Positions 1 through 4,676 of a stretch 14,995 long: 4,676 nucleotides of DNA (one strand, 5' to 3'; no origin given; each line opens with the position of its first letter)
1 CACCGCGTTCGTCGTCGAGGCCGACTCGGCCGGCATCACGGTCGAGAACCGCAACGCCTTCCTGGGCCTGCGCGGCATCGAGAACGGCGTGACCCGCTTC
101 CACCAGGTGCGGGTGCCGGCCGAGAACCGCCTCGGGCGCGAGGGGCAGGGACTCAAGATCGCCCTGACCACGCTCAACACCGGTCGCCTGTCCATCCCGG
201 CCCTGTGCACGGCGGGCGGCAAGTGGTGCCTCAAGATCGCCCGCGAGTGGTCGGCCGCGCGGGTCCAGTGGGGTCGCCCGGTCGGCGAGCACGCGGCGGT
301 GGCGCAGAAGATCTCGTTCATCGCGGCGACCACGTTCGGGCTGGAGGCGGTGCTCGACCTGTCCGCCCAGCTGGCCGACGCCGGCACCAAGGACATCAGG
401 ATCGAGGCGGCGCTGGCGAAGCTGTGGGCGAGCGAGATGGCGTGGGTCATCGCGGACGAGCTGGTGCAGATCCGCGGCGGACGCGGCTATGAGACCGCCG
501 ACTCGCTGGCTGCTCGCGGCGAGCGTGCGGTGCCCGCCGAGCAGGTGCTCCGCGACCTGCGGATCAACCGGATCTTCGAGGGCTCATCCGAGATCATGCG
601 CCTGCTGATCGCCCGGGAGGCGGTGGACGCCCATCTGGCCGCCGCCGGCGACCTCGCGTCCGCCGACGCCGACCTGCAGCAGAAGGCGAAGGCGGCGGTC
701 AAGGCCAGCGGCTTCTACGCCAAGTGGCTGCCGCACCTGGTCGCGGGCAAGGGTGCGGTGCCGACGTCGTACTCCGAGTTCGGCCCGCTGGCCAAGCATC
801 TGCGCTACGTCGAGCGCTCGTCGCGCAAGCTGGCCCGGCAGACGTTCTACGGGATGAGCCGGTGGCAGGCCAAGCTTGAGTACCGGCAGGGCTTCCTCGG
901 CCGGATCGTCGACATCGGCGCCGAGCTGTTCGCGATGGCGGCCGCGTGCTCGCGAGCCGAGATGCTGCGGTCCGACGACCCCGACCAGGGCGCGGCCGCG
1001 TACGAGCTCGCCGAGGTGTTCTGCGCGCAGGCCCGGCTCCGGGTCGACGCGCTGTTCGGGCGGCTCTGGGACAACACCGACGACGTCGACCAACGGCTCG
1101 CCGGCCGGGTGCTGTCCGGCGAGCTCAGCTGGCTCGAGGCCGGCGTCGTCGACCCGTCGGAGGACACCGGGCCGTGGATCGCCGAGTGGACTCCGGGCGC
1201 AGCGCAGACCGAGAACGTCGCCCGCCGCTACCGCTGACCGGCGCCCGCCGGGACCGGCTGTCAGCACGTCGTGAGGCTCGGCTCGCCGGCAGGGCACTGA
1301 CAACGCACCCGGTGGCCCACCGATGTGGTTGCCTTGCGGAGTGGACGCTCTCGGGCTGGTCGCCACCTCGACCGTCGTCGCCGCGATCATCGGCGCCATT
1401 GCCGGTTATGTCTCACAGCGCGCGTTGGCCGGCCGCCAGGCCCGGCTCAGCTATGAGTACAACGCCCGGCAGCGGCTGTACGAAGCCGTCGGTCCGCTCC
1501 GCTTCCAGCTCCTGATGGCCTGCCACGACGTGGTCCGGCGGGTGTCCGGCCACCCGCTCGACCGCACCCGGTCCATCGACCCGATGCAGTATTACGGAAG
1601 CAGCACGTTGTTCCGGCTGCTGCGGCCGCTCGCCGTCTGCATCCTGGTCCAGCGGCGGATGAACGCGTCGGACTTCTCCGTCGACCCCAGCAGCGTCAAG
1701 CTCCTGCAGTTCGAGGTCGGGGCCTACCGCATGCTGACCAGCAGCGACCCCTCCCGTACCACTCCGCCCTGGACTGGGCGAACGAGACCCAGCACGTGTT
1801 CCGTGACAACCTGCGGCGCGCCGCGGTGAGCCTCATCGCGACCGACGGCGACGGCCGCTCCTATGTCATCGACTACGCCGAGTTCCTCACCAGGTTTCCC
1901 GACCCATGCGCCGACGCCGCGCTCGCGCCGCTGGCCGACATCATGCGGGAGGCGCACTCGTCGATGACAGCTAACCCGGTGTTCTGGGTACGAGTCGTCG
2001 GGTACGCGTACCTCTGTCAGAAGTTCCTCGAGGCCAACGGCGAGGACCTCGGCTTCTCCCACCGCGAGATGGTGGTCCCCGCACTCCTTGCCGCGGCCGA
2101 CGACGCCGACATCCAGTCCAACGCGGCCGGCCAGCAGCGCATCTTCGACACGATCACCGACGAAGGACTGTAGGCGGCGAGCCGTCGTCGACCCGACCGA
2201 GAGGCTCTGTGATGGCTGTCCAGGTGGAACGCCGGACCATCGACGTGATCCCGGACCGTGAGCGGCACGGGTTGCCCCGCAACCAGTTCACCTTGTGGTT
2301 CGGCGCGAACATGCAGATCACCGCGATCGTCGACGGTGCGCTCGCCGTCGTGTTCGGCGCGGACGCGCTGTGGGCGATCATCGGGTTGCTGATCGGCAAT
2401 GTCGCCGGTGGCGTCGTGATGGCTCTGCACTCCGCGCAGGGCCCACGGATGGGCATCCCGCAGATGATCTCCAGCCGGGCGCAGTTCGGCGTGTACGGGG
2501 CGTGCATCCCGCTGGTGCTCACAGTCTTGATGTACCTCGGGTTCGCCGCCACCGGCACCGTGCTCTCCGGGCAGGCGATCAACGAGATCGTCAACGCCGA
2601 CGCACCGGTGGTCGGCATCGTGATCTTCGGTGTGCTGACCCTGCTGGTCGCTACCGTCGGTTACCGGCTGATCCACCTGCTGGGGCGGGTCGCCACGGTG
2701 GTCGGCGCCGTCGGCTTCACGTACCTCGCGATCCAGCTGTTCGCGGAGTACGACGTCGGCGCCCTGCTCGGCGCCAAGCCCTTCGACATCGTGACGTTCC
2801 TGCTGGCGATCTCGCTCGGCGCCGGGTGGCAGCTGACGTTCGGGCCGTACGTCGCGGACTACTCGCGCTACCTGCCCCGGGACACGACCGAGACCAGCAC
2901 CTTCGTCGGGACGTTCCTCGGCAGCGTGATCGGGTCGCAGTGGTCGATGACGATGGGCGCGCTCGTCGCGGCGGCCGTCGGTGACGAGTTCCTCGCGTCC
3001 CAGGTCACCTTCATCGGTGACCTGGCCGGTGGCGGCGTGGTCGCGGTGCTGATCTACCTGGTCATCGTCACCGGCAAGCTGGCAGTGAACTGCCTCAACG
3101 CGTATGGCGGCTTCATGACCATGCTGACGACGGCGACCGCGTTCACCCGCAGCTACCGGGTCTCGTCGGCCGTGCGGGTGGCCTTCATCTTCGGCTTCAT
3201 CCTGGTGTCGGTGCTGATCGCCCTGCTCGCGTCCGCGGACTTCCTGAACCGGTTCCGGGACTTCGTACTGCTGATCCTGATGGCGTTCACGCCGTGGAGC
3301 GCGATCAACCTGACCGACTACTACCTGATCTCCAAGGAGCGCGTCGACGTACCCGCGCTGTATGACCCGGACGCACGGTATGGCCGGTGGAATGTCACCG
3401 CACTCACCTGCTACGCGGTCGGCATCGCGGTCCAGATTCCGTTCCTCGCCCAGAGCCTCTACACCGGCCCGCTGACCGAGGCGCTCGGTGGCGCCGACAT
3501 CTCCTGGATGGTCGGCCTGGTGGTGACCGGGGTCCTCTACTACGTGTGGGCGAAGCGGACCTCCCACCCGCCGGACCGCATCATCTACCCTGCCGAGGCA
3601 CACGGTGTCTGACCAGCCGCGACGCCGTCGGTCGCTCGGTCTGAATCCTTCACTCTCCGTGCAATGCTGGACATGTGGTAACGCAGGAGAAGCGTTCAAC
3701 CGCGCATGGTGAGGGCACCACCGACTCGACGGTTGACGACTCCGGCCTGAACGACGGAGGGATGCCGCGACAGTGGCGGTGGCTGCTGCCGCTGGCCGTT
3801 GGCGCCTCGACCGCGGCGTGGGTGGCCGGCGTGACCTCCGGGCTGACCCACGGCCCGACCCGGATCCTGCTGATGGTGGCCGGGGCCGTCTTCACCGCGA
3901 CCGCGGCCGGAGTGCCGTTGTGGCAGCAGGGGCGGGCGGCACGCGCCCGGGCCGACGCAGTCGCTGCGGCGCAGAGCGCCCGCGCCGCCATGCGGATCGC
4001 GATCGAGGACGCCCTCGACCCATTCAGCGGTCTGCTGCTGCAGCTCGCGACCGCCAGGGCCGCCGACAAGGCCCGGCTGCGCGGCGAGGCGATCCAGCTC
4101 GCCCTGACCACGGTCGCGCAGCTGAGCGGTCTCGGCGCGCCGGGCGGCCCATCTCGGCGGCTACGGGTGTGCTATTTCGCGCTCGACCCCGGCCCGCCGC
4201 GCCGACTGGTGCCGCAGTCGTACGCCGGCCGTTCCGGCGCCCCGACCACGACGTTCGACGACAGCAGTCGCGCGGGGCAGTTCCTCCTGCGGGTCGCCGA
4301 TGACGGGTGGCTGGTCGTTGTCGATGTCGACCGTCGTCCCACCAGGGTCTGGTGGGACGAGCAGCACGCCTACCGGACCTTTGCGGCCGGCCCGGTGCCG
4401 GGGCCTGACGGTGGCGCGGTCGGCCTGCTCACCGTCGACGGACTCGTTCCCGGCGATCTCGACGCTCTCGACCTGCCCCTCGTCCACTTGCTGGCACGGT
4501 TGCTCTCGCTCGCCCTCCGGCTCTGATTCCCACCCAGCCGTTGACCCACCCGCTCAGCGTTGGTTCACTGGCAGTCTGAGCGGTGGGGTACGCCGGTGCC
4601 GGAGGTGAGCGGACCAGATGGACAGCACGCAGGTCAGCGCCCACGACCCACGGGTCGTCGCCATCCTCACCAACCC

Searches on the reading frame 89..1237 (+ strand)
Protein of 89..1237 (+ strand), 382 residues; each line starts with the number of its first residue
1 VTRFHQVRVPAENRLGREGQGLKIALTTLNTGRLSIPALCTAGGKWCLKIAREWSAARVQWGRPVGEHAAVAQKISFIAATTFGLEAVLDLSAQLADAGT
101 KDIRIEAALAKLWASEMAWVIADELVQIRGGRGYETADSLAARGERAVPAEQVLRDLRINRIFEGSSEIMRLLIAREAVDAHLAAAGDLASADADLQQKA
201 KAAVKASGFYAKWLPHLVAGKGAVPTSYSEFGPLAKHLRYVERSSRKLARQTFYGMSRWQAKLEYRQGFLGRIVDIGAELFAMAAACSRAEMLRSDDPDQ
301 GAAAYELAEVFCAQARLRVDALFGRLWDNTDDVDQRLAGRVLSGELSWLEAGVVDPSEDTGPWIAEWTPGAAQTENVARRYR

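Call 9: search_protein_families(library=pfam, proteins=[window:89-1237:+], max_evalue=0.01)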
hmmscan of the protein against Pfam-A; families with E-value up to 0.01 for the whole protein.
window:89-1237:+ (382 aa): 4 families
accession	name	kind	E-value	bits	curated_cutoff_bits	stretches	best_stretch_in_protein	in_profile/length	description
PF00441.29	Acyl-CoA_dh_1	-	1.6e-30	106.6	22.4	1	19-177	1-148/150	Acyl-CoA dehydrogenase, C-terminal domain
PF21343.2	ACAD9-ACADV_C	-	1.5e-08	35.4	27.8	1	258-328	27-97/120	ACAD9/ACADV, C-terminal domain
PF08028.16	Acyl-CoA_dh_2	-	0.00031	21.5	22.7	1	48-140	15-116/134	Acyl-CoA dehydrogenase, C-terminal domain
PF21263.2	Acyl-CoA-dh_C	-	0.00092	19.9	27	1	257-321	15-72/96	Acyl-CoA dehydrogenase, C-terminal domain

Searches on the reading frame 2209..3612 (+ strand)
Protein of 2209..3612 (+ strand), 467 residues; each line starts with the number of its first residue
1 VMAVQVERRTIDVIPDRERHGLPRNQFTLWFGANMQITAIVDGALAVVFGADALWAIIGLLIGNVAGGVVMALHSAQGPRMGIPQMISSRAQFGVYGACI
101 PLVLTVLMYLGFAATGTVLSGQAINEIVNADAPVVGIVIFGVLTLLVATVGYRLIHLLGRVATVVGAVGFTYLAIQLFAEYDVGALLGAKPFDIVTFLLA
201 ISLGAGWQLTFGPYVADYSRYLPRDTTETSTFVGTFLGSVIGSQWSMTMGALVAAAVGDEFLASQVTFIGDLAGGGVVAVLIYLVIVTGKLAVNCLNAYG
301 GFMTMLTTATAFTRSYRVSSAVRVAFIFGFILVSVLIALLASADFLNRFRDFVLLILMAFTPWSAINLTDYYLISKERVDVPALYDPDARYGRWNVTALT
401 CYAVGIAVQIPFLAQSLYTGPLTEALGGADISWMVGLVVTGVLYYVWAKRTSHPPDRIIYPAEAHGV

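Call 9: search_protein_families(library=pfam, proteins=[window:2209-3612:+], max_evalue=0.01)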
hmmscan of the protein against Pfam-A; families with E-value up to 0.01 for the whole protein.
window:2209-3612:+ (467 aa): 1 family
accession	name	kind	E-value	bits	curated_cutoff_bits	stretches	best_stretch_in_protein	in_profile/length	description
PF02133.21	Transp_cyt_pur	-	7.5e-56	190.2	23.5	1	14-436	2-440/440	Permease for cytosine/purines, uracil, thiamine, allantoin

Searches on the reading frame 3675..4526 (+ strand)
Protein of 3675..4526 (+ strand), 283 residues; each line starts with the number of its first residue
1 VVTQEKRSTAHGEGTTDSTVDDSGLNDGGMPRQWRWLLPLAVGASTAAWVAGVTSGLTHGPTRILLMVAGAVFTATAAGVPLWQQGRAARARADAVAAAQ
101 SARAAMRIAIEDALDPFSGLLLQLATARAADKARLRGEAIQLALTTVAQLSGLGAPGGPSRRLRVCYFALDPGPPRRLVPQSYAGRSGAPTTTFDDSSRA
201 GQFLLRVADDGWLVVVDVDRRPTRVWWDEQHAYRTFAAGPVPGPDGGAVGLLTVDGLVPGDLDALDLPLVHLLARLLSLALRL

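Call 9: search_protein_families(library=pfam, proteins=[window:3675-4526:+], max_evalue=0.01)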
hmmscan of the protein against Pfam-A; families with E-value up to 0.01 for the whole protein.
window:3675-4526:+ (283 aa): 1 family
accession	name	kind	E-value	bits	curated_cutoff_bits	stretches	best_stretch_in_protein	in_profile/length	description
PF13185.12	GAF_2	-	0.0009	19.9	28.6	1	164-281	21-135/136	GAF domain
